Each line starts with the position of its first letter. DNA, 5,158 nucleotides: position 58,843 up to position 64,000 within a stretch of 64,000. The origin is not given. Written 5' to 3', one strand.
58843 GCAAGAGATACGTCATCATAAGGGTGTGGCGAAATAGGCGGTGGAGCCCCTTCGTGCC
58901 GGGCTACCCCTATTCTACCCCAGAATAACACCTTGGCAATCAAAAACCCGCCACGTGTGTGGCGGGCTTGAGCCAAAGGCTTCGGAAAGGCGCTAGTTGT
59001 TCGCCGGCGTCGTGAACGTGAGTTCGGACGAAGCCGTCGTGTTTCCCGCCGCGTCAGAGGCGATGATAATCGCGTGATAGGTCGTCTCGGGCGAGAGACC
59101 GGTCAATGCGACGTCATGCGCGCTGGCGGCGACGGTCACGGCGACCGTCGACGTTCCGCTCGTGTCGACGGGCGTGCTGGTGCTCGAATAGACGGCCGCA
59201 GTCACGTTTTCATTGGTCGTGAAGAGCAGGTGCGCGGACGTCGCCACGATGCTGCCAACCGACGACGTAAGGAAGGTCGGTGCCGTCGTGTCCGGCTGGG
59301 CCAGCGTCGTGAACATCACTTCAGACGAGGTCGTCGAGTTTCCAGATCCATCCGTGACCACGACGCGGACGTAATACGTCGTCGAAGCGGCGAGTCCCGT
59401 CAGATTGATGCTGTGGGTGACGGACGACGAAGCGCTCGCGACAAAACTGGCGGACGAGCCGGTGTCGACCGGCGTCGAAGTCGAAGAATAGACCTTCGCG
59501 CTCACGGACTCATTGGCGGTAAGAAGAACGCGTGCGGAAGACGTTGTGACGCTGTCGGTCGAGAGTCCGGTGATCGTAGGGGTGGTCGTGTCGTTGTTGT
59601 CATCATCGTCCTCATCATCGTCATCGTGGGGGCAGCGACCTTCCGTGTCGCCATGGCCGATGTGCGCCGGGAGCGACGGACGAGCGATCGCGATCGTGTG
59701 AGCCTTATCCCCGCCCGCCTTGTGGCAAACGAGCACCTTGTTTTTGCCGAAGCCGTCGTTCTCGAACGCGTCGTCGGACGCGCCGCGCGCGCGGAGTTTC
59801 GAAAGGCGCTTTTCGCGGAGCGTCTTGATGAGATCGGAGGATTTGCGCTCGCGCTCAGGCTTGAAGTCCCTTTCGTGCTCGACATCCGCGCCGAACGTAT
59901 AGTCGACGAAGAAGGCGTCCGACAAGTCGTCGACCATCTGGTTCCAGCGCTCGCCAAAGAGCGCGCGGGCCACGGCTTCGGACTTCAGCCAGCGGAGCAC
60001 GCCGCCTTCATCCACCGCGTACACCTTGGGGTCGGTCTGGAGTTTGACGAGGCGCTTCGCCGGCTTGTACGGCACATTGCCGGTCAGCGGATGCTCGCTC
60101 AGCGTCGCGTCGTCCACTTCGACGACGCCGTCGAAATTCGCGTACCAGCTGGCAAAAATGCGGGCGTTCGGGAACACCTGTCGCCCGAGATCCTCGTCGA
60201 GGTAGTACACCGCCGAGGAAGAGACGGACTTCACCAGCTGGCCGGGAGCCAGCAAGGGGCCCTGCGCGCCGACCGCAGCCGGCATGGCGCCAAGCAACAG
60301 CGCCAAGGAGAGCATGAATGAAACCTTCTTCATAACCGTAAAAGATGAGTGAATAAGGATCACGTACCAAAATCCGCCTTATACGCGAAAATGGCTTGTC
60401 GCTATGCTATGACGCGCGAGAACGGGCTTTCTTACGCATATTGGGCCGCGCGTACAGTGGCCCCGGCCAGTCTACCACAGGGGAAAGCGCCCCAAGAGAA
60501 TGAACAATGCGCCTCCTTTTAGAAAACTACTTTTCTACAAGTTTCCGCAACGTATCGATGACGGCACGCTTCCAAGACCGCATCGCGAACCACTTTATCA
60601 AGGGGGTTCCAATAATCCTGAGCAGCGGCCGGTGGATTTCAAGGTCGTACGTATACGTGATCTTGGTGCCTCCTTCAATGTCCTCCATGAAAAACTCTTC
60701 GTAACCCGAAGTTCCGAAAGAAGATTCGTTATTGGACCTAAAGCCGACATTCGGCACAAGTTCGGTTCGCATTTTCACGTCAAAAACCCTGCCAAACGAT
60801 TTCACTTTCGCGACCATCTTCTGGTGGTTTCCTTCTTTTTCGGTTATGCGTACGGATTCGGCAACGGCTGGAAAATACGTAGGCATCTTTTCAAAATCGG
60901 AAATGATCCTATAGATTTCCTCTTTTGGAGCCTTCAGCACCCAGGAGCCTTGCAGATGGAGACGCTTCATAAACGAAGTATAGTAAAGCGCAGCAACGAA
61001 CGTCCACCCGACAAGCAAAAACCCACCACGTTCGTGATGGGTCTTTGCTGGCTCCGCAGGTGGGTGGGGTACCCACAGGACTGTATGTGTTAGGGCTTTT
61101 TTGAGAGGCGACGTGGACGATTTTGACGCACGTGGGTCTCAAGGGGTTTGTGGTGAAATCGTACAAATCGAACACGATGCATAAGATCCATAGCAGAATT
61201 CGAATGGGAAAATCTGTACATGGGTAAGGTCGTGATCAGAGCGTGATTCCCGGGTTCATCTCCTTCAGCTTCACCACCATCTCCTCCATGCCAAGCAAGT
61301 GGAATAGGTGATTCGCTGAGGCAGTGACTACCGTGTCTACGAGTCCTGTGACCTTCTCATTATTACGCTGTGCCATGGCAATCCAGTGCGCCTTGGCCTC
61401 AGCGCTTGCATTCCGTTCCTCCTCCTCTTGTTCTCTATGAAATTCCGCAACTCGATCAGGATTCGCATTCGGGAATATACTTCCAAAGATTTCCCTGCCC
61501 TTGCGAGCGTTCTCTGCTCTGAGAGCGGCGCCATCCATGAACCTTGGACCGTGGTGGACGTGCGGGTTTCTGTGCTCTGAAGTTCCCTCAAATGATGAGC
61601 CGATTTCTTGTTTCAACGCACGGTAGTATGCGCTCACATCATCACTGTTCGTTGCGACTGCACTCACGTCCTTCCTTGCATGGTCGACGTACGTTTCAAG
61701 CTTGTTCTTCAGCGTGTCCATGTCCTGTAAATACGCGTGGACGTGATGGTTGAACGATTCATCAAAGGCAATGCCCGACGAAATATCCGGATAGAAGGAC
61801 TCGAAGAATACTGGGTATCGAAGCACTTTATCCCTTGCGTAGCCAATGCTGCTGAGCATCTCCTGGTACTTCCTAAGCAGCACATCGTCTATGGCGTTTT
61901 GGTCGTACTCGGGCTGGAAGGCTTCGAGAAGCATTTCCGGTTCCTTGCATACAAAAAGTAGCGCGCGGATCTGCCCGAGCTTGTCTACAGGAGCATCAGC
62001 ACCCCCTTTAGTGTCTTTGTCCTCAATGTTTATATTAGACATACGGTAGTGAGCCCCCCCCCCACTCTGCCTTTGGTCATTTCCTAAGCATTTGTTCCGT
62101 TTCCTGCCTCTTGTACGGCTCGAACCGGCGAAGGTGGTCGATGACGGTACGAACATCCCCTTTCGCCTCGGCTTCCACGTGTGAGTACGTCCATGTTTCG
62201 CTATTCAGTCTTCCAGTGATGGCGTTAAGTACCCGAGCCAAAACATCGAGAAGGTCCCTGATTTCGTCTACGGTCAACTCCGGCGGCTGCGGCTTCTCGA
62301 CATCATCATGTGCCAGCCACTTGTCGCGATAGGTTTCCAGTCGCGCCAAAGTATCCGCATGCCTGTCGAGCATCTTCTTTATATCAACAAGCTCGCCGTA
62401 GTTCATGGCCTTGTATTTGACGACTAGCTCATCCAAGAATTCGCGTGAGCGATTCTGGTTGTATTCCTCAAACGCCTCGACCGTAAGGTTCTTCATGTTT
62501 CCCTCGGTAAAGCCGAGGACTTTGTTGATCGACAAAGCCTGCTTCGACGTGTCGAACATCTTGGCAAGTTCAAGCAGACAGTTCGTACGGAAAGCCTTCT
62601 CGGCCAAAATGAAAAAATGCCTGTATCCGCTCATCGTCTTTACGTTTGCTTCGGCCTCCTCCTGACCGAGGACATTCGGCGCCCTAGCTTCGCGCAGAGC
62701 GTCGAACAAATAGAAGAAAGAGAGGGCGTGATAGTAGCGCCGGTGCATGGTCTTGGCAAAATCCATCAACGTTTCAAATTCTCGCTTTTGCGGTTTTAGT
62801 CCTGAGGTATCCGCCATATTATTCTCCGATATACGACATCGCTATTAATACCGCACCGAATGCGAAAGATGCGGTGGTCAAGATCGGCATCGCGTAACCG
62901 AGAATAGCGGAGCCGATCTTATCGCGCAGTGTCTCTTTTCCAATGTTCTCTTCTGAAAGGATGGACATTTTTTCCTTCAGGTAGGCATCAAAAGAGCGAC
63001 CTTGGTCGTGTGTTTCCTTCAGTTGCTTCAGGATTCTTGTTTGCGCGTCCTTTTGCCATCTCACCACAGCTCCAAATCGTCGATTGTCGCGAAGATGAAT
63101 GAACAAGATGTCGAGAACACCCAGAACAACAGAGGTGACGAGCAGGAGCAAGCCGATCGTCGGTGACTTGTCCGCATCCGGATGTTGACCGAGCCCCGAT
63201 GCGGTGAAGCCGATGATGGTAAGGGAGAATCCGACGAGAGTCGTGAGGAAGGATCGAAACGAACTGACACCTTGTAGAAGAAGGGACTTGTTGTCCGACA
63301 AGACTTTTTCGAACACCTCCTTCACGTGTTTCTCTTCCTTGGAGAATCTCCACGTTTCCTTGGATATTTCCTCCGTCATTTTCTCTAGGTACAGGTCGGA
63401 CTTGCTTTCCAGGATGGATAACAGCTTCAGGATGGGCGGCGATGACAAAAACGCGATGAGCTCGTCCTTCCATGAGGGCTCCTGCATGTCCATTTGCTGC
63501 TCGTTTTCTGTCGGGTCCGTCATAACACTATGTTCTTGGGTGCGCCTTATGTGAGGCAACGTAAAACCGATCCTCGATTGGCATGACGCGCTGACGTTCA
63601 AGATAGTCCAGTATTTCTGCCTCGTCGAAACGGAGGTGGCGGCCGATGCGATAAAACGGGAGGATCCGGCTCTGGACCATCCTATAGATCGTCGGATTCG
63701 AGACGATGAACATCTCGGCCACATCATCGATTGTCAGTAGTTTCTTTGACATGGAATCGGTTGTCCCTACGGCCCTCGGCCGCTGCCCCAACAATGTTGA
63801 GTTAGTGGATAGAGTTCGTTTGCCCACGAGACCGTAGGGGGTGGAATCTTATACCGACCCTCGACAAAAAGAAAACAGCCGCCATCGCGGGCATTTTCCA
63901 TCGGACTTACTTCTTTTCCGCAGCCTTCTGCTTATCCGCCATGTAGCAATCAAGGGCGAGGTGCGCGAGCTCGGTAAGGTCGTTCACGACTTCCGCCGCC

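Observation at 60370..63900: Low-GC island carrying an HTH-membrane-HEPN-like-His-rich four-gene operon: candidate mobile defence or toxin module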

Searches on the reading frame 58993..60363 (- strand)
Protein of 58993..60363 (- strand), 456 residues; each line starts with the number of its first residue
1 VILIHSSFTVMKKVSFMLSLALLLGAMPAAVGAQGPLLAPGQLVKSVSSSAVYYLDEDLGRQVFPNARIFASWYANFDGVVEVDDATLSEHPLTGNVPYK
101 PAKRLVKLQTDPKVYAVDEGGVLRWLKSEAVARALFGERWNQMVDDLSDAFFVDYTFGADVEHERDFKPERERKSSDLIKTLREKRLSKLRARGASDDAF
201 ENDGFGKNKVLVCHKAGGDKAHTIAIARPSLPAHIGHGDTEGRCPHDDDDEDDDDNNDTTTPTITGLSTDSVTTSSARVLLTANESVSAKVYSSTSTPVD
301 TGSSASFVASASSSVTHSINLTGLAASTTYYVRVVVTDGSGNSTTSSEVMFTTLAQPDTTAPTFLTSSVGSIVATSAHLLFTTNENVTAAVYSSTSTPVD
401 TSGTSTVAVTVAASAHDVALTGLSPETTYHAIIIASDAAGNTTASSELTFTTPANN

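Call 6: search_protein_families(library=pfam, proteins=[window:58993-60363:-], max_evalue=1)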
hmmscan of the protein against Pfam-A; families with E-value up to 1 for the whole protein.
window:58993-60363:- (456 aa): 9 families
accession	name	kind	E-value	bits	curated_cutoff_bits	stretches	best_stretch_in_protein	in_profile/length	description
PF16656.11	Pur_ac_phosph_N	-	3.7e-08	34.3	30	2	278-353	29-93/93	Purple acid Phosphatase, N-terminal domain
PF00041.27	fn3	-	1.8e-06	28.5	25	2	266-349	5-81/84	Fibronectin type III domain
PF17425.8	Arylsulfotran_N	-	3.5e-06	27.4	24.2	2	274-347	11-81/88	Arylsulfotransferase Ig-like domain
PF25059.1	FN3_DSCAM-DSCAML_C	-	2.1e-05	25.2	39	2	408-449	37-78/89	DSCAM/DSCAML C-terminal Fn3-like domain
PF25788.1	Ig_Rha78A_N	-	0.00022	21.8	27.4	1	304-352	51-100/105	Rha78A-like, N-terminal immunoglobulin domain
PF16655.11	PhoD_N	-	0.0025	18.8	30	1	301-340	43-78/90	PhoD-like phosphatase, N-terminal domain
PF15418.12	DUF4625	-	0.0077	17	27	0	428-445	107-124/131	Domain of unknown function (DUF4625)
PF13772.11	AIG2_2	-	0.012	16.5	27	0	384-435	20-68/83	AIG2-like family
PF19077.6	Big_13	-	0.022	15.7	27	1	390-451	39-99/102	Bacterial Ig-like domain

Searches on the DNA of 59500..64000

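Call 102: search_rna_families(source=window, start=59500, end=64000, threshold=evalue, max_evalue=1)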
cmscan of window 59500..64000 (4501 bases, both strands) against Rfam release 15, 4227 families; matches with E-value up to 1: 0.
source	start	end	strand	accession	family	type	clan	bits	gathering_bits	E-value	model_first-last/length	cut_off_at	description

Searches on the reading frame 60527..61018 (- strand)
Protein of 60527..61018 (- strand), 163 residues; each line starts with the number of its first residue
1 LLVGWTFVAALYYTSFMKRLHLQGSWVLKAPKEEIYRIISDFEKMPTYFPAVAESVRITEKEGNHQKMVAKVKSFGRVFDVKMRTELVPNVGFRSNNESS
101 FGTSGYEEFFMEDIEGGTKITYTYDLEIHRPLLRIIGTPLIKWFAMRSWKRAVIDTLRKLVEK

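Call 6: search_protein_families(library=pfam, proteins=[window:60527-61018:-], max_evalue=1)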
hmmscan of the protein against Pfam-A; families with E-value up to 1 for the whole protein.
window:60527-61018:- (163 aa): 3 families
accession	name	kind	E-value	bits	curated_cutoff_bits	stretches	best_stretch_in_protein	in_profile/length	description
PF10604.15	Polyketide_cyc2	-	3.8e-09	37.4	27.4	1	22-160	4-137/142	Polyketide cyclase / dehydrase and lipid transport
PF03364.25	Polyketide_cyc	-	1.9e-07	31.8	23.4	1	29-143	2-120/126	Polyketide cyclase / dehydrase and lipid transport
PF08327.17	AHSA1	-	0.14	12.9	22.1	1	29-124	1-96/125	Activator of Hsp90 ATPase homolog 1-like protein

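Call 7: search_protein_families(library=padloc, proteins=[window:60527-61018:-], max_evalue=1)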
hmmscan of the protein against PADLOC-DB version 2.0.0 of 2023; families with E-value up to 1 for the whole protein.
window:60527-61018:- (163 aa): 0 families

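Call 8: search_protein_families(library=phrogs, proteins=[window:60527-61018:-], max_evalue=1)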
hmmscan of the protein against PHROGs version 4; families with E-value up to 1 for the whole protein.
window:60527-61018:- (163 aa): 2 families
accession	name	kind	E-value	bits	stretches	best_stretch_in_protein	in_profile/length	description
phrog_13387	-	unknown function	0.067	14.7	0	60-96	5-40/97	-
phrog_28215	-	unknown function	0.21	12.1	1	32-77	5-50/193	-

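Call 12: search_protein_families(library=ncbifam, proteins=[window:60527-61018:-], max_evalue=1)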
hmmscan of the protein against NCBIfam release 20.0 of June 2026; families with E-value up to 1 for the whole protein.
window:60527-61018:- (163 aa): 0 families
